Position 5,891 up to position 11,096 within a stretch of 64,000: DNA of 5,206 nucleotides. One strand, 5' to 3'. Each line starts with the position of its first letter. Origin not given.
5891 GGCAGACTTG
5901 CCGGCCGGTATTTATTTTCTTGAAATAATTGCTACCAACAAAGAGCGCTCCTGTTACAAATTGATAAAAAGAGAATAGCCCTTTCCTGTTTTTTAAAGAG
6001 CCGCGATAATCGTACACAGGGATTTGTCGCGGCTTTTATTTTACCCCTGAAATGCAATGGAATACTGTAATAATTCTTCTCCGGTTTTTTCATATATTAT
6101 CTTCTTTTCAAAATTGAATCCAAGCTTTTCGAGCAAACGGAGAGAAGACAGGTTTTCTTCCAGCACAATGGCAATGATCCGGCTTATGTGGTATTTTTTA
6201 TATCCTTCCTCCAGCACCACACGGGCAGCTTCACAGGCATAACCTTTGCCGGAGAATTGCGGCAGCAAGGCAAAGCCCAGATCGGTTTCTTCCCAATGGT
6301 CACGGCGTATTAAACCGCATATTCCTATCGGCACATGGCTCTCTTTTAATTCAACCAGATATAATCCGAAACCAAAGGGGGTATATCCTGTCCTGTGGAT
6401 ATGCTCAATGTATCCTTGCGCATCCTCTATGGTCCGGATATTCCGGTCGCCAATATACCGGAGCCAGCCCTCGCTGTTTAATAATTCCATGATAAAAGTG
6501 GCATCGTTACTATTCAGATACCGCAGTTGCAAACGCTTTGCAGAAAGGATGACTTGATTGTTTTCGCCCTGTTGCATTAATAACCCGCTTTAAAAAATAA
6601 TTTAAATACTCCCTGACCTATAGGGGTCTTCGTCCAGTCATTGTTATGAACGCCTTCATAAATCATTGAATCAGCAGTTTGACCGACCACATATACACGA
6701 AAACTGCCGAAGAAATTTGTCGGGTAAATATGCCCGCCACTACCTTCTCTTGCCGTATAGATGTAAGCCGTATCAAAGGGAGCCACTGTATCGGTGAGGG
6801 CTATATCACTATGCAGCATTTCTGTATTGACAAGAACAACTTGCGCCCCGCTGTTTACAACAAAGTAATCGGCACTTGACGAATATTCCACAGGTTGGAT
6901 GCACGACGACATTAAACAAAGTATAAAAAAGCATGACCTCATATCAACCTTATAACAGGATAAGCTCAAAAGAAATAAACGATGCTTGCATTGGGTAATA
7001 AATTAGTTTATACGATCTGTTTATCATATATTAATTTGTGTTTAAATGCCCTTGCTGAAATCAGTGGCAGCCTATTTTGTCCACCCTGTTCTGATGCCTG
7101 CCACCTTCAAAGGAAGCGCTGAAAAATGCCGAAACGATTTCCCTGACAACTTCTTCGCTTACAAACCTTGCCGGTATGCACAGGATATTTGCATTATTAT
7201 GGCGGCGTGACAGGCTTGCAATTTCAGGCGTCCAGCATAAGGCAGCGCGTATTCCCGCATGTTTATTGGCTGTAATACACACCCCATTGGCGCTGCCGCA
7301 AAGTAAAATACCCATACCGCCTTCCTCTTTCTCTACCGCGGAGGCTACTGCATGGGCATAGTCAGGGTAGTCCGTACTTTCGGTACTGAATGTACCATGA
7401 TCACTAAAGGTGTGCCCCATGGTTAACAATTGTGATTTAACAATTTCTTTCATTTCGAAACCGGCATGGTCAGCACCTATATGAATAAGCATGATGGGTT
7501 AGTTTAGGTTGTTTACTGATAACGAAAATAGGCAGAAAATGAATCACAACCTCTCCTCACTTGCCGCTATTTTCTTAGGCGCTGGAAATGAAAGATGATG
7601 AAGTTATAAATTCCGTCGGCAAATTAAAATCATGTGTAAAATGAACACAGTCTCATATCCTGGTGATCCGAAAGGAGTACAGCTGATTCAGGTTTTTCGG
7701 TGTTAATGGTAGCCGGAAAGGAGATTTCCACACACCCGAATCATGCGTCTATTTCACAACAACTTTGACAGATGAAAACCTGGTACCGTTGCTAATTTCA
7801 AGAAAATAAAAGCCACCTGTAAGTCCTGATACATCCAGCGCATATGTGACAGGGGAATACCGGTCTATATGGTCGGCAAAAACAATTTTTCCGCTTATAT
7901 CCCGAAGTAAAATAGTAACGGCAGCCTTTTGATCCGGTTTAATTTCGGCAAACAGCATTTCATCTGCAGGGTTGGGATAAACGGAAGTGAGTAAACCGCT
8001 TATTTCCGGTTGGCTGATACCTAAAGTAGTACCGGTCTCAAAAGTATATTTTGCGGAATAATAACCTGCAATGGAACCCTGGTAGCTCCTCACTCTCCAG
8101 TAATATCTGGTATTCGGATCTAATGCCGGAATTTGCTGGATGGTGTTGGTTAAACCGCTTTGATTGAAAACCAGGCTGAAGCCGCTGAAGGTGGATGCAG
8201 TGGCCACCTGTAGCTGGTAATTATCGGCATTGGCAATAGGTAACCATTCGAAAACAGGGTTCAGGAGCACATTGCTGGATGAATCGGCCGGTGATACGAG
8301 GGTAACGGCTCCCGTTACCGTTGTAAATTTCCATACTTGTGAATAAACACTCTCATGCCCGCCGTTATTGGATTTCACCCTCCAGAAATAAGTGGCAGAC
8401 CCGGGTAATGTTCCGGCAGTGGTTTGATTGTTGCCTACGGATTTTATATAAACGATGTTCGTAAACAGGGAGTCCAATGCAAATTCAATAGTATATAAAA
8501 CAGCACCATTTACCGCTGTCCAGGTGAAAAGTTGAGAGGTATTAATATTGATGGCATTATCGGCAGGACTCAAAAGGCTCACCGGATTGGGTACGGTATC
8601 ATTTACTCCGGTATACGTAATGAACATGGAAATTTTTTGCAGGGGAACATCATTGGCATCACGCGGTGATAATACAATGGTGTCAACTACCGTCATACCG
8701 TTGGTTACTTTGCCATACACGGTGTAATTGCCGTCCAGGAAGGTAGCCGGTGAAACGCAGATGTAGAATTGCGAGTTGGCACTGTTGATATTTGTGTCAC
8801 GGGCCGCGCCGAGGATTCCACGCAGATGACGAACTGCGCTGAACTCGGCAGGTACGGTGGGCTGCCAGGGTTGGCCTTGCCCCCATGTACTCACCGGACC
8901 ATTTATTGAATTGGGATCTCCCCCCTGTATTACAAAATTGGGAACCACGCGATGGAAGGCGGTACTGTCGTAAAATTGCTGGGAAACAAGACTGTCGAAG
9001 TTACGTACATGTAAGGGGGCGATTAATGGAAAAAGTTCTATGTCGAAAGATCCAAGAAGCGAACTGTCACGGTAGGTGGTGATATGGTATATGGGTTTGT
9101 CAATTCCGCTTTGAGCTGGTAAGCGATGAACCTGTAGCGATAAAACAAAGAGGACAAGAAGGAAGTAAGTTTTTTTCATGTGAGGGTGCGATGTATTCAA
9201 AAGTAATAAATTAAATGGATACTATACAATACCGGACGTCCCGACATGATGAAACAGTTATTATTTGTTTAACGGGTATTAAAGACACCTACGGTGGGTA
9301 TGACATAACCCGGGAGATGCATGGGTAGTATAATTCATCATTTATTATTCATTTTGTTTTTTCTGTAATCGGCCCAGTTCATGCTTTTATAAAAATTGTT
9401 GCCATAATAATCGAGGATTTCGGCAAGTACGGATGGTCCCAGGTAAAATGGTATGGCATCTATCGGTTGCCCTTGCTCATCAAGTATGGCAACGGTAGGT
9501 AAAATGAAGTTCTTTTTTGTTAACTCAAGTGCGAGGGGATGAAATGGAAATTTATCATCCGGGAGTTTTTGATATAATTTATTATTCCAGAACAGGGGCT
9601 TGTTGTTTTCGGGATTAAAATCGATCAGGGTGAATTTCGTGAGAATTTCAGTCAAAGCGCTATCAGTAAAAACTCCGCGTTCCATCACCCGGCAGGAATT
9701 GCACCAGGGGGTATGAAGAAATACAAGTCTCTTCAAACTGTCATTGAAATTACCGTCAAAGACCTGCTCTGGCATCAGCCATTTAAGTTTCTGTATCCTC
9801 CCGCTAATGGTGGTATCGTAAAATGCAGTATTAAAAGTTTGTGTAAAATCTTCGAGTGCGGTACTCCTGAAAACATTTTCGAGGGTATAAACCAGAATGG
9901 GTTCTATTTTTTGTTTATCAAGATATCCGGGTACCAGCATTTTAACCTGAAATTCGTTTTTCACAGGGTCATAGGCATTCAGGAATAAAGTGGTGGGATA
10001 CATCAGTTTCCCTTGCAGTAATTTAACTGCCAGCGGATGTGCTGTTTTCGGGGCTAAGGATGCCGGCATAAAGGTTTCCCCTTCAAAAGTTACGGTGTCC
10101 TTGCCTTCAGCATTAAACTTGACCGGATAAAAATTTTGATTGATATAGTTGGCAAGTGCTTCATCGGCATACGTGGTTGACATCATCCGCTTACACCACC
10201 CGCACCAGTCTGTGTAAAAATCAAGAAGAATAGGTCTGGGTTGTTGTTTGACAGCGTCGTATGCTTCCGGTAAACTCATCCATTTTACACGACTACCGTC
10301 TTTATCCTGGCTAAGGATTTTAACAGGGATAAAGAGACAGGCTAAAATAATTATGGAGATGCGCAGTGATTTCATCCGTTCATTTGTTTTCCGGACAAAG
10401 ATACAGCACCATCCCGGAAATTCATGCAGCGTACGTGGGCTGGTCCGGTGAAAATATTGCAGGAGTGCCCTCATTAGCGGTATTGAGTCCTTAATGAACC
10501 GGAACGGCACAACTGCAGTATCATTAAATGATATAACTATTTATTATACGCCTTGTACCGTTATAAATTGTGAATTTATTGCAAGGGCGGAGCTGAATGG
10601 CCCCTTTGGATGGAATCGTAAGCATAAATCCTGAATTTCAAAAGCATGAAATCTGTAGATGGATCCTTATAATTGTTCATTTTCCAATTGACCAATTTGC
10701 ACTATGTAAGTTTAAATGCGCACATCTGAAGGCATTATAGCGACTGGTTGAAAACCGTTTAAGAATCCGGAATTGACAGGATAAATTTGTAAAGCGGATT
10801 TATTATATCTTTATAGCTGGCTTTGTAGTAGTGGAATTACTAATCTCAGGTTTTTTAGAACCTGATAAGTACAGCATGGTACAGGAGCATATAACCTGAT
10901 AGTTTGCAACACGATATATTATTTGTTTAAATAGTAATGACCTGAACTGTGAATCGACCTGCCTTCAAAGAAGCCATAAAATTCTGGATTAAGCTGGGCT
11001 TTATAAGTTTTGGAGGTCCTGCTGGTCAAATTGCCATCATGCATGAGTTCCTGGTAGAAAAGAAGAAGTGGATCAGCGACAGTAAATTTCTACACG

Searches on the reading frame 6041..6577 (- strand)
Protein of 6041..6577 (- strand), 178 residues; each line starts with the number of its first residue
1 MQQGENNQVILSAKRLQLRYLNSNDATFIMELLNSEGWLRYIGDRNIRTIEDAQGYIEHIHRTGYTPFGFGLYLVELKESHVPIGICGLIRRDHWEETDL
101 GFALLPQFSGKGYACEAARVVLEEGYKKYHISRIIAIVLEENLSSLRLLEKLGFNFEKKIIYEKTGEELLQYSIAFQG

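Call 11: search_protein_families(library=pfam, proteins=[window:6041-6577:-])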
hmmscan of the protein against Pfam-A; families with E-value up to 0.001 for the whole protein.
window:6041-6577:- (178 aa): 2 families
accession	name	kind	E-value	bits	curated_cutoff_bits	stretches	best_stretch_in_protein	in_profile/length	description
PF13302.13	Acetyltransf_3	-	1.7e-26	94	25.4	1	15-155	1-138/138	Acetyltransferase (GNAT) domain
PF00583.31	Acetyltransf_1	-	5.1e-07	30.4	20.7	1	71-154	33-116/116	Acetyltransferase (GNAT) family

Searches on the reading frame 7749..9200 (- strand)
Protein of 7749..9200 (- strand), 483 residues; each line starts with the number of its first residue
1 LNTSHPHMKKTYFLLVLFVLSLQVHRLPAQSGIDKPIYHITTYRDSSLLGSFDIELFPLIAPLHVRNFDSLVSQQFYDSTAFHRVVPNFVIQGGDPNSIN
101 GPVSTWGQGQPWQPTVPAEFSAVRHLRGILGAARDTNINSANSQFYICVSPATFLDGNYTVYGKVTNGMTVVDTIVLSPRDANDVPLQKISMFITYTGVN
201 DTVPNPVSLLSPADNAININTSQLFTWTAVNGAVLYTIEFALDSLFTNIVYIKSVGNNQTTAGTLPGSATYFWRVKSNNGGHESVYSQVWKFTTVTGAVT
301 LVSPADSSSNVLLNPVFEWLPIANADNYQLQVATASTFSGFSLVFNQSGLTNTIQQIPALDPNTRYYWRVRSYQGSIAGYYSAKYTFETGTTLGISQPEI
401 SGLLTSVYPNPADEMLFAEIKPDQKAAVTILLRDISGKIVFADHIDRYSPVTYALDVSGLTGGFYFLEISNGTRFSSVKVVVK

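Call 11: search_protein_families(library=pfam, proteins=[window:7749-9200:-])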
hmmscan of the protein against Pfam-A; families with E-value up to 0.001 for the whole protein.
window:7749-9200:- (483 aa): 4 families
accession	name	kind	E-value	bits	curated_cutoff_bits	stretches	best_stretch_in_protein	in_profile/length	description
PF00160.26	Pro_isomerase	-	3.2e-39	135.2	21.7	1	49-192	9-154/159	Cyclophilin type peptidyl-prolyl cis-trans isomerase/CLD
PF18962.6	Por_Secre_tail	-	5.8e-11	43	27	1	407-482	1-75/75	Secretion system C-terminal sorting domain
PF25788.1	Ig_Rha78A_N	-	1.9e-05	25.3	27.4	0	326-391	36-103/105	Rha78A-like, N-terminal immunoglobulin domain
PF16656.11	Pur_ac_phosph_N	-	2.6e-05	25.2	30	0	334-389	46-93/93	Purple acid Phosphatase, N-terminal domain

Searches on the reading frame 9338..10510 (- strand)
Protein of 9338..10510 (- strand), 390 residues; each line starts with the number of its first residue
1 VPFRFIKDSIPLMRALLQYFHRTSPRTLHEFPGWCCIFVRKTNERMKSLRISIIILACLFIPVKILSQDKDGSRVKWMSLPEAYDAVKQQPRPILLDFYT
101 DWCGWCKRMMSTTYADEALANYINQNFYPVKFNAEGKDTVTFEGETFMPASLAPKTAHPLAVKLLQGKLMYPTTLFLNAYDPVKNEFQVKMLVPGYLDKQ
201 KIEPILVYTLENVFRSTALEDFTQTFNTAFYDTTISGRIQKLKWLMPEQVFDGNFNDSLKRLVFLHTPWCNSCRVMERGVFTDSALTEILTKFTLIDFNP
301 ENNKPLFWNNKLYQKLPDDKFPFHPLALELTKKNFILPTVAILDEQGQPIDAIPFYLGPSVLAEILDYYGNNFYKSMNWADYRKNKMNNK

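Call 11: search_protein_families(library=pfam, proteins=[window:9338-10510:-])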
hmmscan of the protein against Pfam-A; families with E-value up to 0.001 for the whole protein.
window:9338-10510:- (390 aa): 4 families
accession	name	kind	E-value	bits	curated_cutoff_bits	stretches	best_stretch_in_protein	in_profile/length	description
PF13899.12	Thioredoxin_7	-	7.9e-17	61.6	27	2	77-141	2-67/83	Thioredoxin-like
PF03190.21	Thioredox_DsbH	-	5.5e-14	52.9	27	1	73-164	18-109/163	Protein of unknown function, DUF255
PF13098.12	Thioredoxin_2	-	1.6e-13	51.3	27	2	88-205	2-103/104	Thioredoxin-like domain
PF00085.26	Thioredoxin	-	1.5e-09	38.2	23.5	1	86-135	13-59/103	Thioredoxin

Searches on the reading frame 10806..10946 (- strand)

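Call 72: search_protein_families(library=pfam, max_evalue=1, proteins=[window:10806-10946:-])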
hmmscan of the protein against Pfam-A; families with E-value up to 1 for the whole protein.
seq(47 aa): 1 family
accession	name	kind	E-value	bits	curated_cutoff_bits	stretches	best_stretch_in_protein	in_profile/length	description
PF07986.17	TBCC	-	0.023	15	24.8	1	10-45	44-79/120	Tubulin binding cofactor C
